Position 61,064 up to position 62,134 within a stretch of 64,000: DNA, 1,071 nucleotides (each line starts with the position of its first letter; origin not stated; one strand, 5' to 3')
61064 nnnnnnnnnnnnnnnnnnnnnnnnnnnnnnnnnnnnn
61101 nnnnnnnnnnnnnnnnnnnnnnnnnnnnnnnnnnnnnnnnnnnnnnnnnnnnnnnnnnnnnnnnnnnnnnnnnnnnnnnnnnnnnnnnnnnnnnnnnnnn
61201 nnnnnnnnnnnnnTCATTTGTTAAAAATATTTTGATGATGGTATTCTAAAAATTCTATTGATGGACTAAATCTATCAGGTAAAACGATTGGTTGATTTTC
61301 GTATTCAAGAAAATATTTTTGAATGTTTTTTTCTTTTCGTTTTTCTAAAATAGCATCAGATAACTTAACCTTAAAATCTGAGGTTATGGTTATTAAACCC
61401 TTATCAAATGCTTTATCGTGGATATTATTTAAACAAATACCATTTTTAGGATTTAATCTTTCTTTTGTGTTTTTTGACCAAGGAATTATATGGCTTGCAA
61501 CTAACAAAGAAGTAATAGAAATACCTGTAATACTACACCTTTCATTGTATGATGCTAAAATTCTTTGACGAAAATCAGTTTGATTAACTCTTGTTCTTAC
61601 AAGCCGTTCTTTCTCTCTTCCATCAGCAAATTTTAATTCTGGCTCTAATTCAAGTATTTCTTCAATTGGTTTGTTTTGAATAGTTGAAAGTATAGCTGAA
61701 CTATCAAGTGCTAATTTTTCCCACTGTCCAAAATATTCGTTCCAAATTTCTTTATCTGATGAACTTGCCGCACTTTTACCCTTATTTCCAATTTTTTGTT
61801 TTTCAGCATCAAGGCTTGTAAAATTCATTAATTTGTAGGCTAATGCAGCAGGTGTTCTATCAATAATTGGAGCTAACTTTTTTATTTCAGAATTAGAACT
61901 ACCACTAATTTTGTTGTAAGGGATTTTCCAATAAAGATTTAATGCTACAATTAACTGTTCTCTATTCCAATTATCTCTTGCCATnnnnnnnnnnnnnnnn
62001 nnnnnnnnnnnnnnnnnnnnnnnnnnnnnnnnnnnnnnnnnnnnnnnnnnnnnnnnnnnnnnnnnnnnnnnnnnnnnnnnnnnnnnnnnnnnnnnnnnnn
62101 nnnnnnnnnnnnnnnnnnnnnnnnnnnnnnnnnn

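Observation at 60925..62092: m5C methyltransferase gene split between motif VIII and the TRD by an inverted-repeat-bounded HNH-endonuclease cassette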

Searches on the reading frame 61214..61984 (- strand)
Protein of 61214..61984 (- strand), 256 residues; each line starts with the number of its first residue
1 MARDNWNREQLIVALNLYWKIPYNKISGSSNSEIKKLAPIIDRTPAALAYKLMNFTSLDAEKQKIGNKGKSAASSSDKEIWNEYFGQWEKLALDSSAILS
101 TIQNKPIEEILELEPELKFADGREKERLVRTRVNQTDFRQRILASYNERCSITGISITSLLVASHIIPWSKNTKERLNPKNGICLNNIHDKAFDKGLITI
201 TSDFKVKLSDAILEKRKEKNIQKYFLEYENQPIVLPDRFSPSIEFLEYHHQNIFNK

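Call 5: search_protein_families(library=pfam, proteins=[window:61214-61984:-], max_evalue=0.01)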
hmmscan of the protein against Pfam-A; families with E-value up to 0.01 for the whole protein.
window:61214-61984:- (256 aa): 1 family
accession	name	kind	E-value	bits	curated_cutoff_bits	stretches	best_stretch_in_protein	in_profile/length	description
PF13391.12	HNH_2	-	3.2e-12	46.6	21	1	150-200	1-65/66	HNH endonuclease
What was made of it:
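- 61214..61984 (-): HNH_2 nuclease of 256 aa: an all-alpha N-domain (about residues 1-110) plus a C-terminal HNH domain. PF13391, E 3e-12 (call 5).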

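Call 12: find_homologous_proteins(query=window:61214-61984:-, max_evalue=0.00001)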
Query window:61214-61984:- (256 aa): 4499 proteins with E <= 0.00001 among 5378 candidates; the best 120 are listed.
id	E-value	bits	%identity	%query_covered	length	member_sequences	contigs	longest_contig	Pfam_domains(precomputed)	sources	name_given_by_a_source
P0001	2.4e-165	566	100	100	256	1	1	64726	PF13391.13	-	-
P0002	5.6e-165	565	100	100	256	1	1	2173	PF13391.13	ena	-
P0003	2.7e-164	562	100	100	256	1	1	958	PF13391.13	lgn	-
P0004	1.2e-157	541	94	100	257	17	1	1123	PF13391.13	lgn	-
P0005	7.6e-157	538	93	100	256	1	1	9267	PF13391.13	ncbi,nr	ncbi:MAG: HNH endonuclease [Limnohabitans sp.]|nr:HNH endonuclease [Limnohabitans sp.]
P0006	5.4e-154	529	93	100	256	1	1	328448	PF13391.13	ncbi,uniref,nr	ncbi:restriction endonuclease [Flavobacterium alvei]|uniref:Restriction endonuclease n=1 Tax=Flavoba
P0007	1.4e-153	527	91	100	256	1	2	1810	PF13391.13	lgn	-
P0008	2.1e-151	520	91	100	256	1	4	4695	PF13391.13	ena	-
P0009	2.4e-151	520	90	100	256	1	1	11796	PF13391.13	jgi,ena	jgi:putative restriction endonuclease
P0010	2.4e-151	520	91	100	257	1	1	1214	PF13391.13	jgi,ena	jgi:putative restriction endonuclease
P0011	4.3e-151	519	89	100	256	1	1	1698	PF13391.13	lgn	-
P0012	9.7e-151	518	91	100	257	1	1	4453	PF13391.13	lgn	-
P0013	1.0e-150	518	91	100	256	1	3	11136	PF13391.13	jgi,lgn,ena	jgi:putative restriction endonuclease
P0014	2.1e-150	517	89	100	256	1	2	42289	PF13391.13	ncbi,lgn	-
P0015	4.9e-150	516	90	100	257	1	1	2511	PF13391.13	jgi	jgi:putative restriction endonuclease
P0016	5.8e-150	515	89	100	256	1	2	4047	PF13391.13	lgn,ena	-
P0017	6.6e-150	515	89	100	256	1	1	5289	PF13391.13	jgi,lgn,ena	-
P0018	1.9e-149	514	89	100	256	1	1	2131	PF13391.13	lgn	-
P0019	5.4e-149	512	88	100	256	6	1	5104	PF13391.13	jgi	-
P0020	3.0e-148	510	87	100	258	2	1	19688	PF13391.13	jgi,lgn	jgi:putative restriction endonuclease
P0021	3.8e-148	509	89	100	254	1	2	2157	PF13391.13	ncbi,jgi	jgi:putative restriction endonuclease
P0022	5.1e-148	509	88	100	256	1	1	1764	PF13391.13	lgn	-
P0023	6.5e-148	509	88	100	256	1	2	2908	PF13391.13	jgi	jgi:putative restriction endonuclease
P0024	2.9e-147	507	87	100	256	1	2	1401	PF13391.13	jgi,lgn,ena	jgi:putative restriction endonuclease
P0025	4.3e-147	506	87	100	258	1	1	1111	PF13391.13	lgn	-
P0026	1.3e-146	504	88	100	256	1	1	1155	PF13391.13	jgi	jgi:putative restriction endonuclease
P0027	1.6e-146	504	86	100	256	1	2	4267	PF13391.13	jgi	jgi:putative restriction endonuclease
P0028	1.9e-146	504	87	100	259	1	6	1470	PF13391.13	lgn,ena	-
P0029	3.5e-146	503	88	100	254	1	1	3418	PF13391.13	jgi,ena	-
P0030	7.1e-146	502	86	100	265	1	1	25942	PF13391.13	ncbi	-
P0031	7.2e-146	502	86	100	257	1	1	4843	PF13391.13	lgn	-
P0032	1.1e-145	501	87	100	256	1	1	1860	PF13391.13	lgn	-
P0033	3.9e-145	500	87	100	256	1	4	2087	PF13391.13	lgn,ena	-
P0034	4.1e-145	500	87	100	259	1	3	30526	PF13391.13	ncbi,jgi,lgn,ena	ncbi:MAG: HNH endonuclease [Flavobacterium macrobrachii]|jgi:putative restriction endonuclease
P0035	1.3e-144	498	86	100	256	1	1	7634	PF13391.13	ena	-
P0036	1.6e-144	498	87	100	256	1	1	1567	PF13391.13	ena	-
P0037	4.9e-144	496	87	100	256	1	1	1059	PF13391.13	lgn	-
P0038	5.0e-144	496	87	100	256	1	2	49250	PF13391.13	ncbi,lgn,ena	-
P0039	1.1e-143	495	86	100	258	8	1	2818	PF13391.13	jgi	jgi:putative restriction endonuclease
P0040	1.3e-143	495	86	100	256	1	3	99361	PF13391.13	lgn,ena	-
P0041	1.8e-143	494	87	100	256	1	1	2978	PF13391.13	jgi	jgi:putative restriction endonuclease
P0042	2.9e-143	494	85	100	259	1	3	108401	PF13391.13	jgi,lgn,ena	jgi:putative restriction endonuclease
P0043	6.5e-143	492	85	100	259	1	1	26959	PF13391.13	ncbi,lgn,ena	-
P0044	6.6e-143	492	86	100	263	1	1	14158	PF13391.13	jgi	jgi:putative restriction endonuclease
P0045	6.6e-143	492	87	100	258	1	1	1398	PF13391.13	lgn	-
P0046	1.1e-142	492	85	100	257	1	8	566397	PF13391.13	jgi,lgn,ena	-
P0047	1.7e-142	491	85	99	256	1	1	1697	PF13391.13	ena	-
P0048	2.0e-142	491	85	100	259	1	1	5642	PF13391.13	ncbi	-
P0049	4.7e-142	490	85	100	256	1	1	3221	PF13391.13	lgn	-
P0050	6.1e-142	489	85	100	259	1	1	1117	PF13391.13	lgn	-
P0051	9.0e-142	489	85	100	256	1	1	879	PF13391.13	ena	-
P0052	1.0e-141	488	86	100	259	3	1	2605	PF13391.13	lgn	-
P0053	1.0e-141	488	85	100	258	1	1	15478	PF13391.13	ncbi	-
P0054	2.3e-141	487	84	100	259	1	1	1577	PF13391.13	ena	-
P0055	2.7e-141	487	85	100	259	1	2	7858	PF13391.13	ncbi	-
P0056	2.9e-141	487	85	99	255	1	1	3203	PF13391.13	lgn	-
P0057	3.6e-141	487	85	100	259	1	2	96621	PF13391.13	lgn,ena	-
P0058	5.0e-141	486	84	100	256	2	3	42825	PF13391.13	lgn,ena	-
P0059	2.3e-140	484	86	100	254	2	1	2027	PF13391.13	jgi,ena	-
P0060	1.0e-139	482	84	100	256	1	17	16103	PF13391.13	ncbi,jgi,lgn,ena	-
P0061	1.1e-139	482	84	100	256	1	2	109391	PF13391.13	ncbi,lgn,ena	-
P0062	1.2e-139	482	84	100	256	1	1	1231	PF13391.13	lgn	-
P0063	1.3e-139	482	84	100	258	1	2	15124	PF13391.13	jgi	jgi:putative restriction endonuclease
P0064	1.3e-139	481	84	100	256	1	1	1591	PF13391.13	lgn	-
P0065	2.6e-139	481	83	100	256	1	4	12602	PF13391.13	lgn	-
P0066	3.0e-139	480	82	100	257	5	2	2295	PF13391.13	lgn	-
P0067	4.2e-139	480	83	100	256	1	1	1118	PF13391.13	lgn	-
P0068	2.0e-136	471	81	99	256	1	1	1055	PF13391.13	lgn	-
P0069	3.2e-136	470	82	99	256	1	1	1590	PF13391.13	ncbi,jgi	jgi:putative restriction endonuclease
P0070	3.2e-136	470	82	100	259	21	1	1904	PF13391.13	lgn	-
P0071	5.0e-136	470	81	100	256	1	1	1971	PF13391.13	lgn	-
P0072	6.9e-136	469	81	100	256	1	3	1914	PF13391.13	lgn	-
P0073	7.1e-136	469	82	100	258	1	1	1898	PF13391.13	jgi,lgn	jgi:putative restriction endonuclease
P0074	1.0e-135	469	81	99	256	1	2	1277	PF13391.13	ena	-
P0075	1.1e-135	469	80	100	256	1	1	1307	PF13391.13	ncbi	-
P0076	3.5e-135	467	81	100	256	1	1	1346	PF13391.13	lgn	-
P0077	4.2e-135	467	80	100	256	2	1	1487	PF13391.13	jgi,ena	-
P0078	4.2e-135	467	80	100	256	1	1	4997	PF13391.13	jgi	jgi:putative restriction endonuclease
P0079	2.8e-134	464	80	100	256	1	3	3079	PF13391.13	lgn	-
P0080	3.1e-133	461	79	100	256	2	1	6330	PF13391.13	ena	-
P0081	5.9e-133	460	81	100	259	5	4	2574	PF13391.13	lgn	-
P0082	1.1e-132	459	80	100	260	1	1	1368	PF13391.13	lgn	-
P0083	1.1e-131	456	82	95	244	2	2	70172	PF13391.13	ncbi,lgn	-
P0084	1.6e-131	455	78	100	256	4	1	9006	PF13391.13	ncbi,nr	ncbi:MAG: HNH endonuclease [Chitinophagaceae bacterium]|nr:HNH endonuclease [Chitinophagaceae bacter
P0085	4.0e-131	454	79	100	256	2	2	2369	PF13391.13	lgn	-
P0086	6.0e-129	447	78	100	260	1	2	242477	PF13391.13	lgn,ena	-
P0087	5.2e-128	444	77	99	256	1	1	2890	PF13391.13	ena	-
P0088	1.1e-126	439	75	100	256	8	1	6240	PF13391.13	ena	-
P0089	3.2e-126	438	73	100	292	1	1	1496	PF13391.13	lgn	-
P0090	1.2e-125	436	74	100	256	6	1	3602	PF13391.13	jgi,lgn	jgi:putative restriction endonuclease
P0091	1.4e-125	436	75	100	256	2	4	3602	PF13391.13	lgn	-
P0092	1.6e-125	435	85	89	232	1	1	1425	PF13391.13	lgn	-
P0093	2.4e-125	435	74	100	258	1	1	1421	PF13391.13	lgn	-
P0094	5.9e-125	434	73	100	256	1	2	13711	PF13391.13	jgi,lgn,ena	-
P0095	8.4e-124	430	84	89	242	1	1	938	PF13391.13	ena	-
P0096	1.0e-123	429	73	100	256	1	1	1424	PF13391.13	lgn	-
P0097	1.7e-123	429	72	100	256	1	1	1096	PF13391.13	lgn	-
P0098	9.4e-123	426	71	100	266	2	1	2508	PF13391.13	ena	-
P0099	1.4e-122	426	72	100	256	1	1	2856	PF13391.13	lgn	-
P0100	3.6e-122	424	73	100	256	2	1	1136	PF13391.13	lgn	-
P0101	8.2e-122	423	72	100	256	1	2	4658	PF13391.13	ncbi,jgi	-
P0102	3.5e-121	421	72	100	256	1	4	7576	PF13391.13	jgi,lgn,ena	-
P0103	4.9e-121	421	73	100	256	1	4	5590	PF13391.13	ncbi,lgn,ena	-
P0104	6.3e-121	420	72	100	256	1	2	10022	PF13391.13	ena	-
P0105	9.0e-121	420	72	100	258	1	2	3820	PF13391.13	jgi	jgi:putative restriction endonuclease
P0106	9.3e-121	420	72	100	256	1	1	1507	PF13391.13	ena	-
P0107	1.3e-120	419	71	100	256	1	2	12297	PF13391.13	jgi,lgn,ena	jgi:putative restriction endonuclease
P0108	1.4e-120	419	73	100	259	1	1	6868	PF13391.13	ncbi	-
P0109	2.4e-120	418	91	80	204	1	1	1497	PF13391.13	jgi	jgi:putative restriction endonuclease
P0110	3.4e-120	418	71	100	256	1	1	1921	PF13391.13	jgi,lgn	jgi:putative restriction endonuclease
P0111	4.4e-120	418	73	98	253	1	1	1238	PF13391.13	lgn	-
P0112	1.2e-119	416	71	100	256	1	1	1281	PF13391.13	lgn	-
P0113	2.9e-119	415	71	100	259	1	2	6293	PF13391.13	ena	-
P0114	5.5e-119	414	70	100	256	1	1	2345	PF13391.13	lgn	-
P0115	5.6e-118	411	71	100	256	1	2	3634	PF13391.13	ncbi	-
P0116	7.0e-118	410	74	98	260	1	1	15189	PF13391.13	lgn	-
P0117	8.5e-118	410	72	100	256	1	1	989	PF13391.13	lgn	-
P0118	1.1e-117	410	70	100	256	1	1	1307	PF13391.13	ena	-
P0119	2.1e-117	409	69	100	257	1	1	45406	PF13391.13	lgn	-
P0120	7.7e-117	407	85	83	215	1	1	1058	PF13391.13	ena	-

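Call 13: find_related_loci(query=window:61214-61984:-, collection=genome_contigs, flank=4000)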
Query window:61214-61984:- (256 aa) in genome_contigs; peptide patterns used: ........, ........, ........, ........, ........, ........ (x = any residue, [..] = any of these).
114 stretches matched a pattern; 18 encode a relative of the query (tblastn E <= 1e-3); 18 distinct loci.
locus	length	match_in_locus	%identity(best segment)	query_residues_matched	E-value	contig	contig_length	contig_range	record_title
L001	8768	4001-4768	93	1-256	3e-162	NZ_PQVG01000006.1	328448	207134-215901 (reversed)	Flavobacterium alvei strain HR-AY HR-AY_6, whole genome shotgun sequence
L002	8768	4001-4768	89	1-256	5e-158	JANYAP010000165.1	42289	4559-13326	MAG: Bacteroidales bacterium isolate GL140_5_metabat_332_sub GL140_5_k141_107662, whole genome shotgun sequence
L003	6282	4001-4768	93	1-256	6e-155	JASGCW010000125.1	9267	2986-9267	MAG: Limnohabitans sp. isolate MAG20 NODE_3685_length_9267_cov_19.535931, whole genome shotgun sequence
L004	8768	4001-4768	86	1-256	2e-153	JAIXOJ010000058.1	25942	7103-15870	MAG: Chitinophagaceae bacterium isolate C1_MAG_00011 C1_MAG_00011_000000000149, whole genome shotgun sequence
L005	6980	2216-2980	93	2-256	6e-153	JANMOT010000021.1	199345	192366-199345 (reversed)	MAG: Sphingobacteriia bacterium isolate OTE_58_metabat_11 OTE_58_k141_6432313, whole genome shotgun sequence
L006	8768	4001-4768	87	1-256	5e-152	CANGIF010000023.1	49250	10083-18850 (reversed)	MAG: Flavobacteriaceae bacterium isolate Jr-25may17-169 genome assembly, contig: Jr-25may17-C590, whole genome shotgun s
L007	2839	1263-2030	85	1-256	1e-159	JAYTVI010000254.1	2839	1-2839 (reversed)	MAG: Flavobacterium sp. isolate GFS_5685 GFS_5685_254, whole genome shotgun sequence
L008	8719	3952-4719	84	1-256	2e-147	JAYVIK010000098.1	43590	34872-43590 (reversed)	MAG: Flavobacterium sp. isolate GL51_DN_metabinner_15_sub GL51_DN_metabinner_15_sub_97, whole genome shotgun sequence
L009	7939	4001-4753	83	6-256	1e-145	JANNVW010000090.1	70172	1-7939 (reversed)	MAG: Ferruginibacter sp. isolate VAR_34_metabat_434 VAR_34_k141_291823, whole genome shotgun sequence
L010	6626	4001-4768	75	1-256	5e-135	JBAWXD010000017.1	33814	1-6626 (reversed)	MAG: Paludibacter sp. isolate ELA054 MAG054_17, whole genome shotgun sequence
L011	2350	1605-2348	71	1-248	2e-127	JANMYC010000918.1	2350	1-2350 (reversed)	MAG: Saprospiraceae bacterium isolate OTE_8_metabat_49 OTE_8_k141_4436872, whole genome shotgun sequence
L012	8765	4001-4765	66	1-256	5e-120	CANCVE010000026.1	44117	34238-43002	MAG: Chitinophagaceae bacterium isolate JR-MC-I-240519-158 genome assembly, contig: JR-MC-I-240519-C1287, whole genome s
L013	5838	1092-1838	62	6-254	1e-107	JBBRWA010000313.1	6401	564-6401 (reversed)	MAG: Chitinophagales bacterium isolate La3_metabat2.294 La3_metabat2.294_K_1814377_L_6401_cov_21.0647, whole genome shot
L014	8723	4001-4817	82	1-256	4e-120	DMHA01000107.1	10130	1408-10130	MAG TPA_asm: Flavobacterium sp. isolate UBA8409 contig_5000, whole genome shotgun sequence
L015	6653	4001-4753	59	6-256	2e-104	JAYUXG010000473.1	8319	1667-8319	MAG: Saprospirales bacterium isolate GL132_UP_concoct_175 GL132_UP_concoct_175_472, whole genome shotgun sequence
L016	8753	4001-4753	60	6-256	7e-102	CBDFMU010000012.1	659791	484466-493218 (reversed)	MAG: Saprospiraceae bacterium isolate 2bb11230-de7c-4cce-a1f2-954a5a632dfb genome assembly, contig: contig_12, whole gen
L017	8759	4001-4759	58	1-252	6e-98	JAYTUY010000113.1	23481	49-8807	MAG: Saprospiraceae bacterium isolate GFS_5639 GFS_5639_112, whole genome shotgun sequence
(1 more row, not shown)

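Call 19: search_protein_families(library=pfam, proteins=[L006:4960-5721:+, L010:4768-5013:+, L004:3798-4034:+, L013:454-1077:+, L017:4796-5575:+, L005:3497-4351:+, L004:5618-6262:+, L010:5313-6074:+, L008:4719-5312:+, L010:2759-3499:+], max_evalue=0.01)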
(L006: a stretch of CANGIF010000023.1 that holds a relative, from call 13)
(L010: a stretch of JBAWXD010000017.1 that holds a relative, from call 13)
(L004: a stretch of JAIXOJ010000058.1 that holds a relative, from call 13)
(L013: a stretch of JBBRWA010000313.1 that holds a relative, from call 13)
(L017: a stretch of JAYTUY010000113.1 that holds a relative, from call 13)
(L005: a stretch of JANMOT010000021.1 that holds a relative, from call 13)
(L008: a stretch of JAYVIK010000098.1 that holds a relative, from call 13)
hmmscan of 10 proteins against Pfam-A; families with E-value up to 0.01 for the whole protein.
L006:4960-5721:+ (253 aa): 1 family
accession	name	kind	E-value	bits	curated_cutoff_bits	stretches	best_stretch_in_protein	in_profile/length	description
PF09561.16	RE_HpaII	-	1.3e-115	387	25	1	1-252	105-359/359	HpaII restriction endonuclease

L010:4768-5013:+ (81 aa): 0 families

L004:3798-4034:+ (78 aa): 0 families

L013:454-1077:+ (207 aa): 1 family
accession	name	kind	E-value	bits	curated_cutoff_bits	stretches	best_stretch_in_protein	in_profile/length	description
PF07832.17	Bse634I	-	5.3e-52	177.4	27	1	1-198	65-257/281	Cfr10I/Bse634I restriction endonuclease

L017:4796-5575:+ (259 aa): 1 family
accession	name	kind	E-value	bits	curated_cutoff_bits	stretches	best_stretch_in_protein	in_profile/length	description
PF09561.16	RE_HpaII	-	1.5e-64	219.1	25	1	9-259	105-359/359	HpaII restriction endonuclease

L005:3497-4351:+ (284 aa): 0 families

L004:5618-6262:+ (214 aa): 1 family
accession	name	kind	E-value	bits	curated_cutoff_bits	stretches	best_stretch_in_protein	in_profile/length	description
PF07751.16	Abi_2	-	3.3e-06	28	25.6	1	18-165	26-182/184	Abi-like protein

L010:5313-6074:+ (253 aa): 1 family
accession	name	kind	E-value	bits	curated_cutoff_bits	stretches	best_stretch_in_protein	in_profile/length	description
PF09561.16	RE_HpaII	-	1e-111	374.2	25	1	1-252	105-359/359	HpaII restriction endonuclease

L008:4719-5312:+ (197 aa): 1 family
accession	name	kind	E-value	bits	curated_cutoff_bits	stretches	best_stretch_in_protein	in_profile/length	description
PF18643.7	RE_BsaWI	-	0.00014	22.4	26.2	1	109-154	40-87/105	BsaWI restriction endonuclease type 2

L010:2759-3499:+ (246 aa): 1 family
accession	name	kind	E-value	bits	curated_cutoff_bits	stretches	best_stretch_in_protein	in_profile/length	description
PF19775.4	DUF6261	-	2.9e-23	82.9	27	1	68-220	1-153/154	Family of unknown function (DUF6261)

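Call 20: search_protein_families(library=ncbifam, proteins=[window:61214-61984:-, L004:3798-4034:+, L010:4768-5013:+, L006:4960-5721:+], max_evalue=0.01)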
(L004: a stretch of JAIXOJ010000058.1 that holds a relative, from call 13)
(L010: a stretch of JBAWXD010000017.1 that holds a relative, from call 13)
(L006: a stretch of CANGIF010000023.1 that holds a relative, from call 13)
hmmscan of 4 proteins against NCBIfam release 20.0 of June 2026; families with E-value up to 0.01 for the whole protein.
window:61214-61984:- (256 aa): 1 family
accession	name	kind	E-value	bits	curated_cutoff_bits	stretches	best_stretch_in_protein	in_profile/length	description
NF045808.1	PT-DNA_restrict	exception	3.6e-18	65.7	180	1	99-254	134-283/284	phosphorothioated DNA-binding restriction endonuclease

L004:3798-4034:+ (78 aa): 0 families

L010:4768-5013:+ (81 aa): 0 families

L006:4960-5721:+ (253 aa): 0 families
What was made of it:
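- On PUA-superfamily HNH modification-dependent restriction enzymes (VcaM4I, TagI, ScoMcrA): NCBIfam PT-DNA_restrict, 65.7 bits against a cut-off of 180 (call 20).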

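Call 33: search_solved_structures(query=window:61214-61984:-, max_evalue=1, show_alignments=2)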
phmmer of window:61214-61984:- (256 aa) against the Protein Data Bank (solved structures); distinct sequences matched with E-value up to 1: 4.
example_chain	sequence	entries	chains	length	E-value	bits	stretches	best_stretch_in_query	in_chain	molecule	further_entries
6yex_A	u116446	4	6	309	5.9e-13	52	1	121-212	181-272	HNH endonuclease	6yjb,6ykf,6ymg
4lmg_A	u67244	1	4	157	0.028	17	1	174-234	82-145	Iron-regulated transcriptional activator AFT2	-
4n6c_A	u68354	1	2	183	0.059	16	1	36-100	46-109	uncharacterized protein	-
8hm3_B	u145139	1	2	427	0.7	12.4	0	177-234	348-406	Peptidylprolyl isomerase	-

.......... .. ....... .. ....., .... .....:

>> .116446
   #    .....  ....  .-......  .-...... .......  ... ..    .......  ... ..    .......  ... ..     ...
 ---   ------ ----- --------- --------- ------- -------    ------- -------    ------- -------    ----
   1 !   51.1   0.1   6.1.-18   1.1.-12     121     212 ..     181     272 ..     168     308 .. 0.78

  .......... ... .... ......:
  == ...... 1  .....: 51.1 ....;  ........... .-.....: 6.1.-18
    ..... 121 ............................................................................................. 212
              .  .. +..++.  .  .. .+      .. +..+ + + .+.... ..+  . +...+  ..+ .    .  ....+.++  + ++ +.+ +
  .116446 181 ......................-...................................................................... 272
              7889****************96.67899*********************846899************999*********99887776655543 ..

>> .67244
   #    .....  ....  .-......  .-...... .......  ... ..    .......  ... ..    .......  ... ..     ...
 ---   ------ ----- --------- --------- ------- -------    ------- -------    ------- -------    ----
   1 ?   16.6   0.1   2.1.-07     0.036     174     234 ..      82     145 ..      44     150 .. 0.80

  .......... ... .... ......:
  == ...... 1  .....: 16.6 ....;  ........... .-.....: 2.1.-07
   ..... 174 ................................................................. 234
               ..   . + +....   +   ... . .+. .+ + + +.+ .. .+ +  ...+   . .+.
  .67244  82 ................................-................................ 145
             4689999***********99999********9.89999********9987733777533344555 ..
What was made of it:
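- On PUA-superfamily HNH modification-dependent restriction enzymes (VcaM4I, TagI, ScoMcrA): 6yex, E 6e-13 over residues 121-212 (call 33).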

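Call 34: search_protein_families(library=padloc, proteins=[window:61214-61984:-, L010:4768-5013:+], max_evalue=0.01)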
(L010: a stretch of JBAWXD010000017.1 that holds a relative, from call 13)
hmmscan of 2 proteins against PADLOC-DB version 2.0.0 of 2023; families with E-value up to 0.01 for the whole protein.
window:61214-61984:- (256 aa): 2 families
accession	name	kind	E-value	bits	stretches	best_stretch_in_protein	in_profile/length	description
PDLC04132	HNH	-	9.7e-88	292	1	2-255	25-273/286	-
PDLC03546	HNH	-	1.7e-38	130.3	2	120-254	144-277/282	Type II restriction enzyme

L010:4768-5013:+ (81 aa): 0 families
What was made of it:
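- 61214..61984 (-): PADLOC PDLC04132, 292 bits (call 34).
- In this session the HNH_2 domain matched restriction-type families (calls 20, 33, 34), not homing-endonuclease families.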

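Call 76: predict_structure(alignment_id=A2)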
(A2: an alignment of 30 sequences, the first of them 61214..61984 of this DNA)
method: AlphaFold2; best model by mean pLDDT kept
length: 256 residues; sequences in the alignment: 30
mean_pLDDT: 66.5   pTM: 0.48
mean pLDDT of the five models: 66.5, 61.9, 61.8, 58.4, 58.4
residues with pLDDT >= 90: 37; 70-90: 107; 50-70: 32; < 50: 80
segments of 3 or more residues with pLDDT < 50: 112-185
pLDDT, mean of each block of 10 residues (from residue 1): 76 88 76 88 93 86 60 87 79 83 79 41 33 40 36 31 31 33 49 80 85 86 78 56 78 84
secondary structure, 60 per line:
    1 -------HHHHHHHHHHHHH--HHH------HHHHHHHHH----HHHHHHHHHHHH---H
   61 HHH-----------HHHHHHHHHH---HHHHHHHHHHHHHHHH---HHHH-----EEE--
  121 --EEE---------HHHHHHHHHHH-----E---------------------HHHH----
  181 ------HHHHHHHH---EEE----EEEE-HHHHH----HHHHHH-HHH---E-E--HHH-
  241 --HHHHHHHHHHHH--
elements in order: H8-20 H32-40 H45-56 H60-63 H75-84 H88-103 H107-110 E116-118 E123-125 H135-145 H173-176 H187-194 E198-200 E205-208 H210-214 H219-224 H243-254
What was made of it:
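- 61214..61984 (-): AlphaFold model in call 76.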
